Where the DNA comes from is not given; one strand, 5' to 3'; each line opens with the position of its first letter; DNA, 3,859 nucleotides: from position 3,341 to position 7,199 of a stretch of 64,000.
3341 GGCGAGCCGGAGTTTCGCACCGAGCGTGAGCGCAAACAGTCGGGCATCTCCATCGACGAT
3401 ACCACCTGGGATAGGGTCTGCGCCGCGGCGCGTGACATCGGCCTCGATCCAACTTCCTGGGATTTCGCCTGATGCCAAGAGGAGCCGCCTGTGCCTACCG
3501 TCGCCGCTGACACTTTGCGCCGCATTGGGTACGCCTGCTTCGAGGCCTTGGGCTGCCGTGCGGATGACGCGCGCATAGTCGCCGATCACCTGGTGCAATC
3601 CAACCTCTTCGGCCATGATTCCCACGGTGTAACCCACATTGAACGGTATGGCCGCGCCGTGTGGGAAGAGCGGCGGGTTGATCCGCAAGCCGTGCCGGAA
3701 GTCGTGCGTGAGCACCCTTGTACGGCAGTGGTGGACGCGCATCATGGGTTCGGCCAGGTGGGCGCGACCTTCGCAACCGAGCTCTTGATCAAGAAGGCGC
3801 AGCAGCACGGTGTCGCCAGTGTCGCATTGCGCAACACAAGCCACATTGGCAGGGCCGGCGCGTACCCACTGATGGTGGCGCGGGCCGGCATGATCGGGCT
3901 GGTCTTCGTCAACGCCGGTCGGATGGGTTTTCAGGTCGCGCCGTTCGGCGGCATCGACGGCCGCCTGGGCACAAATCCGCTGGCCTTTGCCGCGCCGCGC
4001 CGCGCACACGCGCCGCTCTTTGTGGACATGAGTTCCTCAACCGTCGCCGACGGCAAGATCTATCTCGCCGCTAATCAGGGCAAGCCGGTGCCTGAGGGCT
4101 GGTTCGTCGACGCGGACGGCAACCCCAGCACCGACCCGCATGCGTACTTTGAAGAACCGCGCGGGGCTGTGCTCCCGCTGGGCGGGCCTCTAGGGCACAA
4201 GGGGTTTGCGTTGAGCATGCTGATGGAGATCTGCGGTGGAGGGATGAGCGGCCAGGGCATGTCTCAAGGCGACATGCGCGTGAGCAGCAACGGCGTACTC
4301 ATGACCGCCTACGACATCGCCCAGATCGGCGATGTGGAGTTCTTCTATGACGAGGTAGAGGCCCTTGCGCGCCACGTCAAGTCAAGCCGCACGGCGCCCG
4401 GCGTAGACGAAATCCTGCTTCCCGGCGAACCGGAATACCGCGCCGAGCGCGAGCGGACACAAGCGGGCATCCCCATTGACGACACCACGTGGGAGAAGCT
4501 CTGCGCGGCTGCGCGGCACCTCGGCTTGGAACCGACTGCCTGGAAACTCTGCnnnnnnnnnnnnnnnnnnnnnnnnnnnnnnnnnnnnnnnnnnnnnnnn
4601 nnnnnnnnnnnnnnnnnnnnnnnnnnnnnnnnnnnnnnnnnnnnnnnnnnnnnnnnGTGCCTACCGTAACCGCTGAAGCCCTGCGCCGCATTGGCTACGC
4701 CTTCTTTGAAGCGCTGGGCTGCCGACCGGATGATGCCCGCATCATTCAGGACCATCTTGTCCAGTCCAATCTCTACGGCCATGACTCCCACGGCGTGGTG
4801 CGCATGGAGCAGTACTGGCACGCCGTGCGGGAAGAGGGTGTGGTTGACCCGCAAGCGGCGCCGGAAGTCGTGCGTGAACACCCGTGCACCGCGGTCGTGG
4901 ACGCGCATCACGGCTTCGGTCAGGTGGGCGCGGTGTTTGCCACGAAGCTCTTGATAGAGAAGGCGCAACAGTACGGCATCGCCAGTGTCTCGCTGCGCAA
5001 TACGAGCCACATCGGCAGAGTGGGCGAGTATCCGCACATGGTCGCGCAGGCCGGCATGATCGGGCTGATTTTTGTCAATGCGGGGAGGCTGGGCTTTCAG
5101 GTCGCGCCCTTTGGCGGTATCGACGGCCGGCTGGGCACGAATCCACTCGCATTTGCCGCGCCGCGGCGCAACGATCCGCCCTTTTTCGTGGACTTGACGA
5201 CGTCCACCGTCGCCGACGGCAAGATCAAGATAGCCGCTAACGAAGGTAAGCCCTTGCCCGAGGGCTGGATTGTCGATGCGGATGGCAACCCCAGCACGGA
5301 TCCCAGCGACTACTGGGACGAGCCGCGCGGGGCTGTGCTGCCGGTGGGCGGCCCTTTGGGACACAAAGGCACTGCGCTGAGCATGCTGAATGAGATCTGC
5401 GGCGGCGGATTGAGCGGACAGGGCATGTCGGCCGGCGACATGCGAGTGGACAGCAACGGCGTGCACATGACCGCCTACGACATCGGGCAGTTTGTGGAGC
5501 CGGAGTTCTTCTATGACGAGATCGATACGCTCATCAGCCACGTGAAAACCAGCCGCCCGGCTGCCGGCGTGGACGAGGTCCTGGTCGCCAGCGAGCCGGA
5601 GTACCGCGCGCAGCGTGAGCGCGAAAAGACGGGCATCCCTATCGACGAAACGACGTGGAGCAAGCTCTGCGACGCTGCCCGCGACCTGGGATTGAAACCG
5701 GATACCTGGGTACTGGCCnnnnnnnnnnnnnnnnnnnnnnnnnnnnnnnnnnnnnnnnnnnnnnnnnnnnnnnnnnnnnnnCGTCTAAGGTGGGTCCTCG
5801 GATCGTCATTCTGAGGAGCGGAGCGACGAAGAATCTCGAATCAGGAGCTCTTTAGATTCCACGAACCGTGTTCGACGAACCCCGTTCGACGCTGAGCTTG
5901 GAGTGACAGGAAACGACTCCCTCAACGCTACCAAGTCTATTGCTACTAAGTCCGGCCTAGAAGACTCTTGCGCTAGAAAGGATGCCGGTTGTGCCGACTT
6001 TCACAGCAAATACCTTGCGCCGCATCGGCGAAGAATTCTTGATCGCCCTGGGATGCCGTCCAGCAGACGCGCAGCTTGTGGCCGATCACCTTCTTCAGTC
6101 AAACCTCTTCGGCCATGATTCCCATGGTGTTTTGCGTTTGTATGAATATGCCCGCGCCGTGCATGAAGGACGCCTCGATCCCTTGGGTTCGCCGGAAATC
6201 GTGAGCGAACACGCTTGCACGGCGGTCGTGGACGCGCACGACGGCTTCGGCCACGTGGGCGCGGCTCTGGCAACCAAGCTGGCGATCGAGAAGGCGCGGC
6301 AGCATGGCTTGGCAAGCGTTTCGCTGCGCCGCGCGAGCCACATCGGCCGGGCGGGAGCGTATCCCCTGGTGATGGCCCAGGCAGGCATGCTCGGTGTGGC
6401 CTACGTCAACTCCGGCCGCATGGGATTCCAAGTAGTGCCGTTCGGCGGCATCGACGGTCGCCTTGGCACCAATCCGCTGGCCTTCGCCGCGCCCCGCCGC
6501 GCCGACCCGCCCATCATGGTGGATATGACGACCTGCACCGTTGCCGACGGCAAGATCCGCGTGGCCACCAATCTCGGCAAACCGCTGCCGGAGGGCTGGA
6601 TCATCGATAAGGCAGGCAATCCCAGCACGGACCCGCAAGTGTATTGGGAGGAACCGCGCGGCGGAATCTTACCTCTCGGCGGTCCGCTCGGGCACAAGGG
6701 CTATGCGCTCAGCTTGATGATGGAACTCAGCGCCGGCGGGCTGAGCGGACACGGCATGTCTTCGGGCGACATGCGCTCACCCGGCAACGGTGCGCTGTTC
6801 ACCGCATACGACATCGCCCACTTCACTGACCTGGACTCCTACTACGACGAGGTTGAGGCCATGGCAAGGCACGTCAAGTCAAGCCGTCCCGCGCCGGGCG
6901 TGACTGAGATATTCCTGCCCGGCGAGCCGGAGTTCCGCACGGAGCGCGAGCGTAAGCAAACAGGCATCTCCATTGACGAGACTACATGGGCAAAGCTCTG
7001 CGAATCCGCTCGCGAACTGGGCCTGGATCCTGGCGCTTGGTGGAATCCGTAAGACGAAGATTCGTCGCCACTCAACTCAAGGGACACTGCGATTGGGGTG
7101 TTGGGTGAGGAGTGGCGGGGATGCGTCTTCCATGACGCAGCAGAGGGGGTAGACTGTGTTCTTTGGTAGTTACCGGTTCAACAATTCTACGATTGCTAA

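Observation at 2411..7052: Four tandem Ldh_2-family oxidoreductase paralogs with nested A-B-B'-A' similarity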

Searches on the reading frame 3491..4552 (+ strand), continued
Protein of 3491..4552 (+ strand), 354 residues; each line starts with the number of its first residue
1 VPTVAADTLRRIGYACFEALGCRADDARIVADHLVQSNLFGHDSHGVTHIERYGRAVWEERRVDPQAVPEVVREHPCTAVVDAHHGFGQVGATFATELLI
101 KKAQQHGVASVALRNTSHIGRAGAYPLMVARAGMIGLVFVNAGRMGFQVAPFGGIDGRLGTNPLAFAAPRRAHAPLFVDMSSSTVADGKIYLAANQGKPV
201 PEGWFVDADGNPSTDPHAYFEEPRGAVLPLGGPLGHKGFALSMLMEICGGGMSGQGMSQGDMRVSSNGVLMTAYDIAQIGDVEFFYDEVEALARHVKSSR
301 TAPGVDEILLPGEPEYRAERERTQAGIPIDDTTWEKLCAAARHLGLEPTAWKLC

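Call 77: search_solved_structures(query=window:3491-4552:+, max_evalue=1e-40, show_alignments=3)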
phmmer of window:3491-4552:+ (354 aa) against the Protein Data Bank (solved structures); distinct sequences matched with E-value up to 1e-40: 5.
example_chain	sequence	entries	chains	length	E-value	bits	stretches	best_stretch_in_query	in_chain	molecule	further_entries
2g8y_A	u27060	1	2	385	1.3e-64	222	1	6-347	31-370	Malate/L-lactate dehydrogenases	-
1v9n_A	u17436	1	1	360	2.1e-56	194.9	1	17-347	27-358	Malate dehydrogenase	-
2x06_A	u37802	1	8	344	2.7e-48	168.3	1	18-347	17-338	L-SULFOLACTATE DEHYDROGENASE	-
1vbi_A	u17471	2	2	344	8.1e-47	163.4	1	8-342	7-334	Type 2 malate/lactate dehydrogenase | malate/L-lactate dehydrogenase family protein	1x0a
3i0p_A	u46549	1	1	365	7.8e-41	143.7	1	3-328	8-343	Malate dehydrogenase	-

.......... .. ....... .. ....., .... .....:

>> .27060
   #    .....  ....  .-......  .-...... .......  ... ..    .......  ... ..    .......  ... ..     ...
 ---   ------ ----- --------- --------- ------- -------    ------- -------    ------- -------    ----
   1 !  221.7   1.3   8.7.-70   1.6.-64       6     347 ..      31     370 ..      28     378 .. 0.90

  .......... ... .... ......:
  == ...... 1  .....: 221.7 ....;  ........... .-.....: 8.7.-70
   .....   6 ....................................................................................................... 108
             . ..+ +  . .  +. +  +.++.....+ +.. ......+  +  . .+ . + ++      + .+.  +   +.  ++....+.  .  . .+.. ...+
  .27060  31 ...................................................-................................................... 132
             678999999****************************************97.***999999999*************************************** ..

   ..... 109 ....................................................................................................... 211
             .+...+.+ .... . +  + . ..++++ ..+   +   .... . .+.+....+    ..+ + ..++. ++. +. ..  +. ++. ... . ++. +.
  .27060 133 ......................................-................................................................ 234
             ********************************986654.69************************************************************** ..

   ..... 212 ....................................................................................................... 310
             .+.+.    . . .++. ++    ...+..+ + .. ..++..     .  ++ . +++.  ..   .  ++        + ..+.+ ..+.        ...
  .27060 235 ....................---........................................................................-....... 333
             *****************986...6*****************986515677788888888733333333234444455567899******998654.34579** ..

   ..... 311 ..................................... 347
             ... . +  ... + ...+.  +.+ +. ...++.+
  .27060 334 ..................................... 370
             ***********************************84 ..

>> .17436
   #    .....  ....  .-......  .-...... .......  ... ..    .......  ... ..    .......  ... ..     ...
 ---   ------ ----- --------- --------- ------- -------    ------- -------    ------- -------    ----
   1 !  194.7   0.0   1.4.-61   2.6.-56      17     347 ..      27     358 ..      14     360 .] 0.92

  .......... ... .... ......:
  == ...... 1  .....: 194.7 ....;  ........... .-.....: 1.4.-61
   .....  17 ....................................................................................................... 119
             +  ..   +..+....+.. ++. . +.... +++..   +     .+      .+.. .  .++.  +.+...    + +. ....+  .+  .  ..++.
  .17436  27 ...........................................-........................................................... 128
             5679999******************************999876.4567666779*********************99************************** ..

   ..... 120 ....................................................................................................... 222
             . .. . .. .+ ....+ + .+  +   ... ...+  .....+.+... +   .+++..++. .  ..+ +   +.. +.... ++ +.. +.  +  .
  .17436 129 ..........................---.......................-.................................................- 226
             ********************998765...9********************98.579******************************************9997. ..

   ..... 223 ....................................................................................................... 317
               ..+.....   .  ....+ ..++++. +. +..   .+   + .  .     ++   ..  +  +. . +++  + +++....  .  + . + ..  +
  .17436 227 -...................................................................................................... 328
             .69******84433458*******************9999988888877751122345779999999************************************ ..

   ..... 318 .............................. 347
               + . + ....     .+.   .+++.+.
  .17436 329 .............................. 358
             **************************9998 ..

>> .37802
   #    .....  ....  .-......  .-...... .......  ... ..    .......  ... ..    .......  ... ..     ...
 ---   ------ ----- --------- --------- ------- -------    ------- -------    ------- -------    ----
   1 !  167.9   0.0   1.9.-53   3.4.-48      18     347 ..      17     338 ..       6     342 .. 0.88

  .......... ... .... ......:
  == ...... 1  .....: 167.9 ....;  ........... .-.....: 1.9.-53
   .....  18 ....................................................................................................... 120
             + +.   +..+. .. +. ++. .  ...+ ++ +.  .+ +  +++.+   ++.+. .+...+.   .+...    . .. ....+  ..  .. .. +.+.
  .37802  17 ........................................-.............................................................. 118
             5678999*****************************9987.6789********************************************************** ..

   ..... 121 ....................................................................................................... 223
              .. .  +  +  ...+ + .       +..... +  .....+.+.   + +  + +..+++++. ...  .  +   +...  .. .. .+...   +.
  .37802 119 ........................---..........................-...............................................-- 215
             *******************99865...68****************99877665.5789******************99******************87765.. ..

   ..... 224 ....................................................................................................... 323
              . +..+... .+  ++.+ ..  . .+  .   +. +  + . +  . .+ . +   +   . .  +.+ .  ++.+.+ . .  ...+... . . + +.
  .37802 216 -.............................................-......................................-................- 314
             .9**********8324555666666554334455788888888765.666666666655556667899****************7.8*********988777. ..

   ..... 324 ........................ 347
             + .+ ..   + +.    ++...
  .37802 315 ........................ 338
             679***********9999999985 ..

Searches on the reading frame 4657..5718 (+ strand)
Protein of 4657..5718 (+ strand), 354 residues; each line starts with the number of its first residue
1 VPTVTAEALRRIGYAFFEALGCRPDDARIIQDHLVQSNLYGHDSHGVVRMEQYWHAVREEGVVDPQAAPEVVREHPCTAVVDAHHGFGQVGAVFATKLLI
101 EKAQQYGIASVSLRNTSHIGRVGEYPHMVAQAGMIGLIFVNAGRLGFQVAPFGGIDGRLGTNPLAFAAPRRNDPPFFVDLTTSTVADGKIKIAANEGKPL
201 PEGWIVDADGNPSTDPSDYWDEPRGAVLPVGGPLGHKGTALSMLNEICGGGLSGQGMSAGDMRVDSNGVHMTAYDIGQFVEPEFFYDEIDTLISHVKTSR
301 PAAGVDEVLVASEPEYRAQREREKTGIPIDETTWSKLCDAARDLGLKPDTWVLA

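Call 4: search_protein_families(library=pfam, proteins=[window:4657-5718:+])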
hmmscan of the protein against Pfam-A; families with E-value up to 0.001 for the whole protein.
window:4657-5718:+ (354 aa): 1 family
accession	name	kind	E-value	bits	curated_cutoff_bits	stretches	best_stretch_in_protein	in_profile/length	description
PF02615.19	Ldh_2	-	5.5e-106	354.9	38.8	1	4-337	1-332/333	Malate/L-lactate dehydrogenase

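Call 9: search_protein_families(library=ncbifam, proteins=[window:4657-5718:+], max_evalue=0.00001)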
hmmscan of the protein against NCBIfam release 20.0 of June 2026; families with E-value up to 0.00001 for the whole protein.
window:4657-5718:+ (354 aa): 5 families
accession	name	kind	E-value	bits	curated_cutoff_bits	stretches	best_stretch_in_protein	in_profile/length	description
NF007504.0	PRK10098.1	equivalog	5.6e-82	275.3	336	1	3-348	6-348/360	malate/lactate/ureidoglycolate dehydrogenase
NF040650.1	sulfolac_dhydr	equivalog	5.6e-59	200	500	1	11-346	10-335/339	L-sulfolactate dehydrogenase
NF011599.0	PRK15025.1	equivalog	1e-45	156.4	356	1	15-336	14-330/349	ureidoglycolate dehydrogenase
TIGR03175.1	AllD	equivalog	1.1e-43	149.7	496.2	1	4-337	3-331/349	ureidoglycolate dehydrogenase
NF009750.0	PRK13260.1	equivalog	8.8e-34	117.1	316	1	7-337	6-329/332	3-dehydro-L-gulonate 2-dehydrogenase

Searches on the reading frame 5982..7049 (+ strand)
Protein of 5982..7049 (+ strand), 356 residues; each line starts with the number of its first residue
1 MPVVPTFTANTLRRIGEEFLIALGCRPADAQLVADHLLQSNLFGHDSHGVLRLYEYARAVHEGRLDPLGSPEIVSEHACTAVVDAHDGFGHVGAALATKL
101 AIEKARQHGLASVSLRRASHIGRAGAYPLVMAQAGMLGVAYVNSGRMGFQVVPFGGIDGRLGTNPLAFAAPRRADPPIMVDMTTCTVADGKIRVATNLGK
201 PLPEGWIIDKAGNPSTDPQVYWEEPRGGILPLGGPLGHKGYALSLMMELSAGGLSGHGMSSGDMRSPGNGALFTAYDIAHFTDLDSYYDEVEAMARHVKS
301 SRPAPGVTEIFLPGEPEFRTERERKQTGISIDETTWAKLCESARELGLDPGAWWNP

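Call 4: search_protein_families(library=pfam, proteins=[window:5982-7049:+])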
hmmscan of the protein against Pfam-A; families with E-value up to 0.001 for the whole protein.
window:5982-7049:+ (356 aa): 1 family
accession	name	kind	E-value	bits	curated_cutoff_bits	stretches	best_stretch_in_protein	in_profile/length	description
PF02615.19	Ldh_2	-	6e-108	361.3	38.8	1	8-339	2-332/333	Malate/L-lactate dehydrogenase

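Call 9: search_protein_families(library=ncbifam, proteins=[window:5982-7049:+], max_evalue=0.00001)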
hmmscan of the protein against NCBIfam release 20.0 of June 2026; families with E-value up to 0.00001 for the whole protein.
window:5982-7049:+ (356 aa): 5 families
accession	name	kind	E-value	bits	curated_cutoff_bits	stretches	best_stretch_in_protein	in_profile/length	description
NF007504.0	PRK10098.1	equivalog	2.2e-81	273.4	336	1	6-349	6-347/360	malate/lactate/ureidoglycolate dehydrogenase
NF040650.1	sulfolac_dhydr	equivalog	2.7e-60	204.4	500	1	13-349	9-336/339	L-sulfolactate dehydrogenase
NF011599.0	PRK15025.1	equivalog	4.7e-51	174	356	1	9-337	5-329/349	ureidoglycolate dehydrogenase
TIGR03175.1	AllD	equivalog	2.9e-49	168.1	496.2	1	8-339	4-331/349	ureidoglycolate dehydrogenase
NF009750.0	PRK13260.1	equivalog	3.2e-40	138.3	316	1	12-339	8-329/332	3-dehydro-L-gulonate 2-dehydrogenase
